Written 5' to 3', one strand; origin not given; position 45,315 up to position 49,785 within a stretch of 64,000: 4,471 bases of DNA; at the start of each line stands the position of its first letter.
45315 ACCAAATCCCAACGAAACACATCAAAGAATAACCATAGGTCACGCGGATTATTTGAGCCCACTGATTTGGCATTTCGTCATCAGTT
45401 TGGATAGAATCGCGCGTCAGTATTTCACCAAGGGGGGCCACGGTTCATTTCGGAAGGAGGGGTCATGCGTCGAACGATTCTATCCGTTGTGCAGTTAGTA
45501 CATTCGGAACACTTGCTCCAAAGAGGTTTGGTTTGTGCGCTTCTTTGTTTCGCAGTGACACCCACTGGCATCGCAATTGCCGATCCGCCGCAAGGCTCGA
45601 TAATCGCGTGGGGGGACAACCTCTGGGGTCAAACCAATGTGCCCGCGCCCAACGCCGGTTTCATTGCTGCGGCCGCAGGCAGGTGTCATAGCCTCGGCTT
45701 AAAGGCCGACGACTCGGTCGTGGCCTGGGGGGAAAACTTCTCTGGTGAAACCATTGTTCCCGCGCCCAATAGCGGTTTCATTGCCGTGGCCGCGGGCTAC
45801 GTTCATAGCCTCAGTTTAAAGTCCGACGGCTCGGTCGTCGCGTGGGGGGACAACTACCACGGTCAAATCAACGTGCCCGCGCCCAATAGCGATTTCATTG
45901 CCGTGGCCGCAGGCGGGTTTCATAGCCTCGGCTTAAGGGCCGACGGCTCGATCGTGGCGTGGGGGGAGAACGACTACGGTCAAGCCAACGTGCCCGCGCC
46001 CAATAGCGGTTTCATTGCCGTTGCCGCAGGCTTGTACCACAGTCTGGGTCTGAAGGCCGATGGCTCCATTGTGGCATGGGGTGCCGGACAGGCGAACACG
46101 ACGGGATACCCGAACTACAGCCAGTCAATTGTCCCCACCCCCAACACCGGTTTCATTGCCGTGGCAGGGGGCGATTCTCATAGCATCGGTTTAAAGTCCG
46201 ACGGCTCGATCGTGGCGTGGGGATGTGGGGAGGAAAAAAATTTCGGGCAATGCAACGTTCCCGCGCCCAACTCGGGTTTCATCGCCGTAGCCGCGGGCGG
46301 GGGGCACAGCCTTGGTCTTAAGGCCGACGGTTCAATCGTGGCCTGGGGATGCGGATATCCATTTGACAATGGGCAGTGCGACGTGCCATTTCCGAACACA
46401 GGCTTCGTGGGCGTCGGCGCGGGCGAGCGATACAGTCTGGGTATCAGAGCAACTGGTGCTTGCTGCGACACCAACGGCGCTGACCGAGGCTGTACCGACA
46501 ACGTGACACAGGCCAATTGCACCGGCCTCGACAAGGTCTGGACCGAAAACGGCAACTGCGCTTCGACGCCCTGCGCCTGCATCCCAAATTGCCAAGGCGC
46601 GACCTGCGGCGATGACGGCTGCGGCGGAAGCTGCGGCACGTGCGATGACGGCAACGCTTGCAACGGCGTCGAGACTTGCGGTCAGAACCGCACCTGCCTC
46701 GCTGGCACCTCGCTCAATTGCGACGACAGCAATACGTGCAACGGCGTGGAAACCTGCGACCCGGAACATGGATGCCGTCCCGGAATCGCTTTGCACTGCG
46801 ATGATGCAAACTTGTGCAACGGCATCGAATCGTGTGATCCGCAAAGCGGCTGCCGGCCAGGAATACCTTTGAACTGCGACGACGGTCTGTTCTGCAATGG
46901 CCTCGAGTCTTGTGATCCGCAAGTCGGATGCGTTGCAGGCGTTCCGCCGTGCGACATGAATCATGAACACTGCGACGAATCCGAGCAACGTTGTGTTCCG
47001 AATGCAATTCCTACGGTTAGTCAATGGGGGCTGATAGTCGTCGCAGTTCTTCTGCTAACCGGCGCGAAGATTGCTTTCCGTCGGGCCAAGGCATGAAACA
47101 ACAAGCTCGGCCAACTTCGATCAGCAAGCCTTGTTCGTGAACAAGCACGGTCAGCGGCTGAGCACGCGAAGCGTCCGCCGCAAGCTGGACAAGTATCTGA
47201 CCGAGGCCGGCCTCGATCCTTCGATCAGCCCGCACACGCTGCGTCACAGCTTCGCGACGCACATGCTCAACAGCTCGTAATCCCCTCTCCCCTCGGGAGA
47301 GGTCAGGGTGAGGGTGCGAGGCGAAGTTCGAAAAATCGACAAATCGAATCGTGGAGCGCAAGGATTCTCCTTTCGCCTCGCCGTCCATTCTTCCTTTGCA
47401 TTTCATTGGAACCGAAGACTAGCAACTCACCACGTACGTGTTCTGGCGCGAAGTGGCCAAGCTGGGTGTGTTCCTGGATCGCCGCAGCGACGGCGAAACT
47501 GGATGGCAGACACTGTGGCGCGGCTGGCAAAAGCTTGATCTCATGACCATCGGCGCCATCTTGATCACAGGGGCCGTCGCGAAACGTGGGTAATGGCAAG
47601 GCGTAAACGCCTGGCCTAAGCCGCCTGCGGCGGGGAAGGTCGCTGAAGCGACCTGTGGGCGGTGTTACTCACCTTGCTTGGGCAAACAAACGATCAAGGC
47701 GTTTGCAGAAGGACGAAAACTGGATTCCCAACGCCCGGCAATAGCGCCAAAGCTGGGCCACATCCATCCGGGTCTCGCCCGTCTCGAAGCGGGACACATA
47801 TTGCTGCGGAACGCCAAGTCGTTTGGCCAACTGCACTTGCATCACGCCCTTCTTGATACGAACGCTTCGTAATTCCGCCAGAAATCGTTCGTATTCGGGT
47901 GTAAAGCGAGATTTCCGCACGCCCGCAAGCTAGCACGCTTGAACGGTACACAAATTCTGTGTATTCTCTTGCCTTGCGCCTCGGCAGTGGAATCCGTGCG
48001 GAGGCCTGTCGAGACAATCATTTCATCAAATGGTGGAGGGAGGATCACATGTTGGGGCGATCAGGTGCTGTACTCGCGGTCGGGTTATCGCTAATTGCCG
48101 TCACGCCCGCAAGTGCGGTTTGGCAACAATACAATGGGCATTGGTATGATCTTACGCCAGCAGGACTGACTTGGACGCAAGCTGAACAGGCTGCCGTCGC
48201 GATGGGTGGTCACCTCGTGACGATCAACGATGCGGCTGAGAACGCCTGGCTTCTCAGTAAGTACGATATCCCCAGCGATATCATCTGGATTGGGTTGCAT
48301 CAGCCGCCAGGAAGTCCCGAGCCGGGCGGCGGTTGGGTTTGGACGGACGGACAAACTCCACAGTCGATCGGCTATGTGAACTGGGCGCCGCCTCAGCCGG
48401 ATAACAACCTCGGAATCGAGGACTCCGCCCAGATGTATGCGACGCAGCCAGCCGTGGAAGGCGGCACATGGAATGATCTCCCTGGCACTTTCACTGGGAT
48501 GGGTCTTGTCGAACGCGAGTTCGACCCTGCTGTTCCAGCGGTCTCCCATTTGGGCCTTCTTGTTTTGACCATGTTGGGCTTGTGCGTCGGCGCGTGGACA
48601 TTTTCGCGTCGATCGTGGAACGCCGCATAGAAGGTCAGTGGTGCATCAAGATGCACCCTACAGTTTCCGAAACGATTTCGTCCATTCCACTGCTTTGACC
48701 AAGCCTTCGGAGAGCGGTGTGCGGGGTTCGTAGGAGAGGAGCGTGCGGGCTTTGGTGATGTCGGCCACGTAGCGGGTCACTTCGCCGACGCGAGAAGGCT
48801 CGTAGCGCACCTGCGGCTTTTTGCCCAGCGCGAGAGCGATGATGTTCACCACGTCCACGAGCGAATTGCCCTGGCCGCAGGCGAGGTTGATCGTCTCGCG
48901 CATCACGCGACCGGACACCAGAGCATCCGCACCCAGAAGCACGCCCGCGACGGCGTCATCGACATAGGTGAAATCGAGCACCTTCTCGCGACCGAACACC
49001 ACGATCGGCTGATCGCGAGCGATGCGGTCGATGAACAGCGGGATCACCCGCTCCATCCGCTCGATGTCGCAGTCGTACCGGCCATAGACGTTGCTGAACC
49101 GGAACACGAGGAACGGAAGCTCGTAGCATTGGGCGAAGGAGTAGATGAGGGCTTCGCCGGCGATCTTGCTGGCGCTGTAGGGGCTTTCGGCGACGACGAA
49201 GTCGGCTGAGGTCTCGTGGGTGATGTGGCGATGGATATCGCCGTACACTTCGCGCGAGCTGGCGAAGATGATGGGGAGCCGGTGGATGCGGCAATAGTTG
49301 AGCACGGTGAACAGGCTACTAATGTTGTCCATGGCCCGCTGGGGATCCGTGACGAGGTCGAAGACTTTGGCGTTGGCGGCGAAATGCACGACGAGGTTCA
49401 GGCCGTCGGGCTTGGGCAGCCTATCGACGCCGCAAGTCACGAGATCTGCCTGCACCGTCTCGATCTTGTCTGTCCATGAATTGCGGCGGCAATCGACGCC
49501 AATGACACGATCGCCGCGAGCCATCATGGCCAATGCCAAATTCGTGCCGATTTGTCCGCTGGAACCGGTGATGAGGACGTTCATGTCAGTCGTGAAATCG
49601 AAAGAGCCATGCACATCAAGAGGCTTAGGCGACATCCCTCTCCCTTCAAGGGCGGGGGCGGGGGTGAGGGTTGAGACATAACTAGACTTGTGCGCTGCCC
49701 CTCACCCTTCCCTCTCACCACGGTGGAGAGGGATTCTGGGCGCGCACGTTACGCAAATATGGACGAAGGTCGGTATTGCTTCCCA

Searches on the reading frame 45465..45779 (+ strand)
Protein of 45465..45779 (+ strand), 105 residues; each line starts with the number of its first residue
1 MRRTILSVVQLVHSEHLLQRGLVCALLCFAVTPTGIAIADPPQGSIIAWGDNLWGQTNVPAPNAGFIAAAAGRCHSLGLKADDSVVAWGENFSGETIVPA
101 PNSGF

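Call 38: find_homologous_proteins(query=window:45465-45779:+, max_evalue=1e-10)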
Query seq(105 aa) (105 aa): 20 proteins with E <= 1e-10 among 23 candidates.
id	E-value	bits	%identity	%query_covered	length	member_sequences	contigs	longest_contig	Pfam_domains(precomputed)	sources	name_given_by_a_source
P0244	2.2e-48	181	71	60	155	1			PF13540.13,PF25390.2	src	-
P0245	3.3e-36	142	48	79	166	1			PF13540.13,PF25390.2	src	-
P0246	3.7e-35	138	62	60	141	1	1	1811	PF00415.25,PF13540.13,PF25390.2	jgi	-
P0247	1.9e-34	136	70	60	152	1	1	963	PF13540.13,PF25390.2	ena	-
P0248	2.7e-32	129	70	60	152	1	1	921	PF00404.25,PF00415.25,PF13540.13,PF25390.2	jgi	jgi:hypothetical protein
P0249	1.6e-31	127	64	55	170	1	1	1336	PF00415.25,PF13540.13,PF25390.2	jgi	-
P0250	2.0e-30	123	56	60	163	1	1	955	PF13540.13,PF25390.2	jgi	-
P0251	4.7e-29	119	64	71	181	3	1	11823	PF13540.13,PF25390.2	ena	-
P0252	7.1e-27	112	64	61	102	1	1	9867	PF13540.13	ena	-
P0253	5.2e-26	109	53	75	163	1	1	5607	PF13540.13,PF25390.2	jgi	jgi:hypothetical protein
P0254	2.3e-25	107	67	60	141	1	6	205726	PF13540.13,PF25390.2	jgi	-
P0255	1.2e-24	104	51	80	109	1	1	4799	PF13540.13,PF25390.2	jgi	jgi:alpha-tubulin suppressor-like RCC1 family protein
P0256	1.9e-24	104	67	51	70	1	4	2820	PF00415.25,PF13540.13,PF25390.2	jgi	jgi:alpha-tubulin suppressor-like RCC1 family protein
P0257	4.0e-24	103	70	60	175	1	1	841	PF13540.13,PF25390.2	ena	-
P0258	2.0e-23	100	67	60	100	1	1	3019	PF00415.25,PF13540.13,PF25390.2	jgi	-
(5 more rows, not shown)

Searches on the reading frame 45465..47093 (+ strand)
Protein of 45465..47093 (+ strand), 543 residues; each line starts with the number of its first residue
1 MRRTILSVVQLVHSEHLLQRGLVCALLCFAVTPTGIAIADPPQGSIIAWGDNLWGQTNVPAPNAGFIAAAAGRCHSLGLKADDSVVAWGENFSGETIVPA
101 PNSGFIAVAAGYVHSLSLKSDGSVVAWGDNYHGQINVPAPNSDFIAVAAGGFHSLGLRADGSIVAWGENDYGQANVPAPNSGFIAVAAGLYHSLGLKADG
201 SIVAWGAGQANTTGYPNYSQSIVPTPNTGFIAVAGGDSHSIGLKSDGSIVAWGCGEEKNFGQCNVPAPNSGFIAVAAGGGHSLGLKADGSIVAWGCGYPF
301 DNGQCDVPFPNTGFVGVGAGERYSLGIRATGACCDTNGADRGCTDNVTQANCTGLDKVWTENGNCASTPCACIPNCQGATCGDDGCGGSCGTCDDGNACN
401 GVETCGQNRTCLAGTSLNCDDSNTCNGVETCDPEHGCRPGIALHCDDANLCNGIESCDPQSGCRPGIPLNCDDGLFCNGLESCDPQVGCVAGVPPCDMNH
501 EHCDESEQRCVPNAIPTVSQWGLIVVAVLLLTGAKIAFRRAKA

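Call 8: search_protein_families(library=pfam, proteins=[window:45465-47093:+], max_evalue=0.01)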
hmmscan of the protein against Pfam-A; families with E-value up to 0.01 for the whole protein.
window:45465-47093:+ (543 aa): 4 families
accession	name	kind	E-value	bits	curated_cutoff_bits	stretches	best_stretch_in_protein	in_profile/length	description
PF13540.12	RCC1_2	-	6.6e-42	140.7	22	6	145-173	2-30/30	Regulator of chromosome condensation (RCC1) repeat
PF25390.1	WD40_RLD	-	2.3e-38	132.9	150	2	58-304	20-332/363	RCC1-like domain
PF18203.6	IPTL-CTERM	-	0.00022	21.4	20.8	1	514-531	2-20/28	IPTL-CTERM motif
PF00415.24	RCC1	-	0.0035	18.3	21.7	0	199-241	1-48/50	Regulator of chromosome condensation (RCC1) repeat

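Call 21: find_encoding_contigs(protein=window:45465-47093:+, flank=4000, max_places=8)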
Protein window:45465-47093:+ (543 aa): 1 contig read that carries it; 1 place shown.
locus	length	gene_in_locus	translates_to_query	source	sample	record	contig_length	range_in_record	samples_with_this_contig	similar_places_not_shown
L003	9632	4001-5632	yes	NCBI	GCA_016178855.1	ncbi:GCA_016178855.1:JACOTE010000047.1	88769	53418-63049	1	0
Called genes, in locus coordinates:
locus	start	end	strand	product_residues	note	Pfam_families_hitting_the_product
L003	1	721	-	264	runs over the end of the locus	PF00857:Isochorismatase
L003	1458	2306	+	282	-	-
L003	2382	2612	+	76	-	-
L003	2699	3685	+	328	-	PF13495:Phage_int_SAM_4 (faint), PF02899:Phage_int_SAM_1, PF00589:Phage_integrase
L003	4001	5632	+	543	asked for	-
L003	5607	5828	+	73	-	PF00589:Phage_integrase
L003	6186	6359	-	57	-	PF01381:HTH_3, PF13560:HTH_31 (weak)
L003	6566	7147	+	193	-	PF00059:Lectin_C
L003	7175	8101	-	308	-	PF01073:3Beta_HSD, PF01370:Epimerase, PF04321:RmlD_sub_bind, PF16363:GDP_Man_Dehyd, PF07993:NAD_binding_4 (weak)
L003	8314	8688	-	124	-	PF16697:Yop-YscD_cpl, PF00498:FHA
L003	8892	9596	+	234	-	PF00535:Glycos_transf_2, PF13641:Glyco_tranf_2_3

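Call 33: find_homologous_proteins(query=window:45465-47093:+, max_evalue=1e-30)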
Query window:45465-47093:+ (543 aa): 3945 proteins with E <= 1e-30 among 8000 candidates; the best 120 are listed.
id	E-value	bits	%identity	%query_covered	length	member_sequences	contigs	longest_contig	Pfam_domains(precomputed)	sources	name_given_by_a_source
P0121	9.6e-230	782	55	54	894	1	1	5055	PF13365.13,PF00415.25,PF13540.13,PF25390.2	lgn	-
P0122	8.3e-203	693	55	63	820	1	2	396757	PF13540.13,PF25390.2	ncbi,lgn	-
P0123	1.3e-200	686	45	55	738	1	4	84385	PF00801.27,PF00415.25,PF13540.13,PF09291.17,PF25390.2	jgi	jgi:hypothetical protein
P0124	4.4e-194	665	52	54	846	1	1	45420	PF00415.25,PF18998.7,PF13540.13,PF25384.2,PF25390.2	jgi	jgi:alpha-tubulin suppressor-like RCC1 family protein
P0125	5.2e-190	651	50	53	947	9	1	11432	PF09479.17,PF00415.25,PF18998.7,PF25047.1,PF13540.13,PF25384.2,PF25390.2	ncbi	-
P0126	2.3e-185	636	55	53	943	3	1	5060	PF00415.25,PF13540.13,PF13860.13,PF09291.17,PF25390.2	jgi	jgi:alpha-tubulin suppressor-like RCC1 family protein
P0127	1.1e-183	630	42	53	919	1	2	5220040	PF01833.31,PF00415.25,PF25047.1,PF13540.13,PF25390.2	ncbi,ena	-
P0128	1.6e-181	623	62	55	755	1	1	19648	PF00415.25,PF18998.7,PF13540.13,PF25390.2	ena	-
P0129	1.7e-176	607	51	57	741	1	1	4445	PF00415.25,PF13540.13,PF25390.2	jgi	-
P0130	5.2e-176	605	53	57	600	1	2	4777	PF00415.25,PF13540.13,PF13860.13,PF25390.2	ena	-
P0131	2.4e-175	603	60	52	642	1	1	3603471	PF00415.25,PF13540.13,PF25390.2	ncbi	ncbi:MAG: hypothetical protein JSU68_12475, partial [Phycisphaerales bacterium]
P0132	7.5e-174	598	54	53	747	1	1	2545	PF07589.17,PF00415.25,PF13540.13,PF13860.13,PF25390.2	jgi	-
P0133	2.1e-169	583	57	55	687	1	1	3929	PF00415.25,PF13540.13,PF25390.2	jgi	-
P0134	3.1e-167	576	44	53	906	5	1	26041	PF13540.13,PF25390.2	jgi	jgi:alpha-tubulin suppressor-like RCC1 family protein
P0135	1.2e-166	574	60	76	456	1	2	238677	PF00415.25,PF13540.13,PF25390.2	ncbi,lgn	-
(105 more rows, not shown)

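Call 34: list_cluster_members(proteins=[P0001, L084:8359-8616:-, L087:6318-7127:+, window:45465-47093:+, window:47071-47277:+])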
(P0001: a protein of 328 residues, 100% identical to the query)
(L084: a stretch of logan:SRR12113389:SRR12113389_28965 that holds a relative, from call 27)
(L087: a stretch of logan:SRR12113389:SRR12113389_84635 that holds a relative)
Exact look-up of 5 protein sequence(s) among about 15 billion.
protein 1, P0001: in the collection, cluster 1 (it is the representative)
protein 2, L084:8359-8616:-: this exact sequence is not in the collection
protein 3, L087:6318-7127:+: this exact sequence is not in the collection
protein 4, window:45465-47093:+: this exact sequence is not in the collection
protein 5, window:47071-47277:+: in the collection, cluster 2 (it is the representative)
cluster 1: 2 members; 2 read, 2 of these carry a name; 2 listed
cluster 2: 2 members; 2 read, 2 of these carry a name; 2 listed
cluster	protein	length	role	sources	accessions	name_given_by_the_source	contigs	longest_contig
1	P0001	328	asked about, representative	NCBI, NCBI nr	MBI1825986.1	MAG: tyrosine-type recombinase/integrase [Planctomycetes bacterium] | tyrosine-type recombinase/integrase [Planctomycetota bacterium]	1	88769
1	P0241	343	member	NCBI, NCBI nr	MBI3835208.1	MAG: tyrosine-type recombinase/integrase [Planctomycetes bacterium] | tyrosine-type recombinase/integrase [Planctomycetota bacterium]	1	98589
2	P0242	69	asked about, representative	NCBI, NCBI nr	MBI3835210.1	MAG: tyrosine-type recombinase/integrase [Planctomycetes bacterium] | tyrosine-type recombinase/integrase [Planctomycetota bacterium]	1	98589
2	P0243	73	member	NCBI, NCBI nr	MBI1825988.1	MAG: tyrosine-type recombinase/integrase [Planctomycetes bacterium] | tyrosine-type recombinase/integrase [Planctomycetota bacterium]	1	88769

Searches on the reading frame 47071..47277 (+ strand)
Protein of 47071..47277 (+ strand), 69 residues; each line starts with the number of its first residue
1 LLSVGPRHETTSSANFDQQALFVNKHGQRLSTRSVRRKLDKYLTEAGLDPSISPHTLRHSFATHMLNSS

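Call 8: search_protein_families(library=pfam, proteins=[window:47071-47277:+], max_evalue=0.01)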
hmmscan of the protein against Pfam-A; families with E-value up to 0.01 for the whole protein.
window:47071-47277:+ (69 aa): 1 family
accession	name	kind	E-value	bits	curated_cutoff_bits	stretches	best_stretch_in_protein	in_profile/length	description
PF00589.27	Phage_integrase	-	2.3e-14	54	27.1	1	13-68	88-143/172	Phage integrase family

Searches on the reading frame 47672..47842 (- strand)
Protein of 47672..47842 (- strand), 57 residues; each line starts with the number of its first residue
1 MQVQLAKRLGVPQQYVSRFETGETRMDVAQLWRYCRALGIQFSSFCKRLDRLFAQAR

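Call 35: find_encoding_contigs(protein=window:47672-47842:-, flank=3000, max_places=10)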
Protein window:47672-47842:- (57 aa): 4 contigs read that carry it; 3 places shown.
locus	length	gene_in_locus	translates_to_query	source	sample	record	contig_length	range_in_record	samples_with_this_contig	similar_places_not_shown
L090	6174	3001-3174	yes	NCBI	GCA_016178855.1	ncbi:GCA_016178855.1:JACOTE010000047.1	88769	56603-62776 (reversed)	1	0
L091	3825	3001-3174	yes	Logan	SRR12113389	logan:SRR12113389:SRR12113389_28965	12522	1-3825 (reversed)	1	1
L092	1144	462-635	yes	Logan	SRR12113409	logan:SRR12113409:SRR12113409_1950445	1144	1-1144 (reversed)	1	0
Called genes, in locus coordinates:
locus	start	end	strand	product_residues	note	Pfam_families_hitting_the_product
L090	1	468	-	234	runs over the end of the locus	PF00535:Glycos_transf_2, PF13641:Glyco_tranf_2_3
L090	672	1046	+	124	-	PF16697:Yop-YscD_cpl, PF00498:FHA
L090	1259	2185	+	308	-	PF01073:3Beta_HSD, PF01370:Epimerase, PF04321:RmlD_sub_bind, PF16363:GDP_Man_Dehyd, PF07993:NAD_binding_4 (weak)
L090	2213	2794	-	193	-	PF00059:Lectin_C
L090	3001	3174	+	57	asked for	PF01381:HTH_3, PF13560:HTH_31 (weak)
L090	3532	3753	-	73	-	PF00589:Phage_integrase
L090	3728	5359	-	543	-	-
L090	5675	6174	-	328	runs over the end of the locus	PF13495:Phage_int_SAM_4 (faint), PF02899:Phage_int_SAM_1, PF00589:Phage_integrase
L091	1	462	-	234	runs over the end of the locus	PF00535:Glycos_transf_2, PF13641:Glyco_tranf_2_3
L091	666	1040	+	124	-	PF16697:Yop-YscD_cpl, PF00498:FHA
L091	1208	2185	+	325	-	PF01073:3Beta_HSD, PF01370:Epimerase, PF04321:RmlD_sub_bind, PF16363:GDP_Man_Dehyd, PF07993:NAD_binding_4 (weak)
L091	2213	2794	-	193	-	PF00059:Lectin_C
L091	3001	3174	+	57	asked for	PF01381:HTH_3, PF13560:HTH_31 (weak)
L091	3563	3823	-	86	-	?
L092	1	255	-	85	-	?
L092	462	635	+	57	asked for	PF01381:HTH_3, PF13560:HTH_31 (weak)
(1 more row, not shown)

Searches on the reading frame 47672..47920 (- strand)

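Call 8: search_protein_families(library=pfam, proteins=[window:47672-47920:-], max_evalue=0.01)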
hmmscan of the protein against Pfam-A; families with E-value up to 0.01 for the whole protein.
window:47672-47920:- (83 aa): 5 families
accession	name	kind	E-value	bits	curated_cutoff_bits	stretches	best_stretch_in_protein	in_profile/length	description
PF01381.28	HTH_3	-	6.3e-12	45.8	23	1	17-69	1-53/55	Helix-turn-helix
PF13560.12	HTH_31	-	2.3e-10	41.1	27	1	13-65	2-55/64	Helix-turn-helix domain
PF13443.12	HTH_26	-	8.7e-07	29.5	22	1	17-69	2-55/63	Cro/C1-type HTH DNA-binding domain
PF13413.12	HTH_25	-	0.00062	20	24.6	1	17-49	2-34/62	Helix-turn-helix domain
PF22495.2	HTH_92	-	0.0048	16.6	27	1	18-49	1-32/45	RsaL-like HTH domain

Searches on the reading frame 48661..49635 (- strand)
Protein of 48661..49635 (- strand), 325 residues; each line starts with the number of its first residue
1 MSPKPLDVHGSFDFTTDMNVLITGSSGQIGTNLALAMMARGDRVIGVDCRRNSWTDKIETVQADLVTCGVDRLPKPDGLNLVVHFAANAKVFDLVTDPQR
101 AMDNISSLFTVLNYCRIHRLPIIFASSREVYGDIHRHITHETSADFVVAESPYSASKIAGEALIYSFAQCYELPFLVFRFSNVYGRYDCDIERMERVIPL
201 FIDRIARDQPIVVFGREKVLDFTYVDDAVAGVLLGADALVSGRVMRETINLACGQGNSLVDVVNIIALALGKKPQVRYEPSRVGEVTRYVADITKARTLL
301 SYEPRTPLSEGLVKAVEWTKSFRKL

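Call 27: find_encoding_contigs(protein=window:48661-49635:-, flank=6000, max_places=6)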
Protein window:48661-49635:- (325 aa): 2 contigs read that carry it; 1 place shown.
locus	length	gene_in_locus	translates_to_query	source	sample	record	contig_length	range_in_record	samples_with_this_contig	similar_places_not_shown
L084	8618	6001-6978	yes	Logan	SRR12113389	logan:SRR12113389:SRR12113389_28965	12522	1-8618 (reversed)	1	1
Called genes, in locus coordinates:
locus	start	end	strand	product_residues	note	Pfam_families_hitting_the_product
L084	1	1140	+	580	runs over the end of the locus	PF05524:PEP-utilisers_N, PF00391:PEP-utilizers, PF02896:PEP-utilizers_C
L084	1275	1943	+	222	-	PF10105:DUF2344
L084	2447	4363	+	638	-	PF00575:S1 (weak), PF10150:RNase_E_G, PF20833:RNase_E_G_Thio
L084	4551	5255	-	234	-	PF00535:Glycos_transf_2, PF13641:Glyco_tranf_2_3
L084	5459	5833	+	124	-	PF16697:Yop-YscD_cpl, PF00498:FHA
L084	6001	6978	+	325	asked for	PF01073:3Beta_HSD, PF01370:Epimerase, PF04321:RmlD_sub_bind, PF16363:GDP_Man_Dehyd, PF07993:NAD_binding_4 (weak)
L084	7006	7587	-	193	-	PF00059:Lectin_C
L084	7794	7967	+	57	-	PF01381:HTH_3, PF13560:HTH_31 (weak)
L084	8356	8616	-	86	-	?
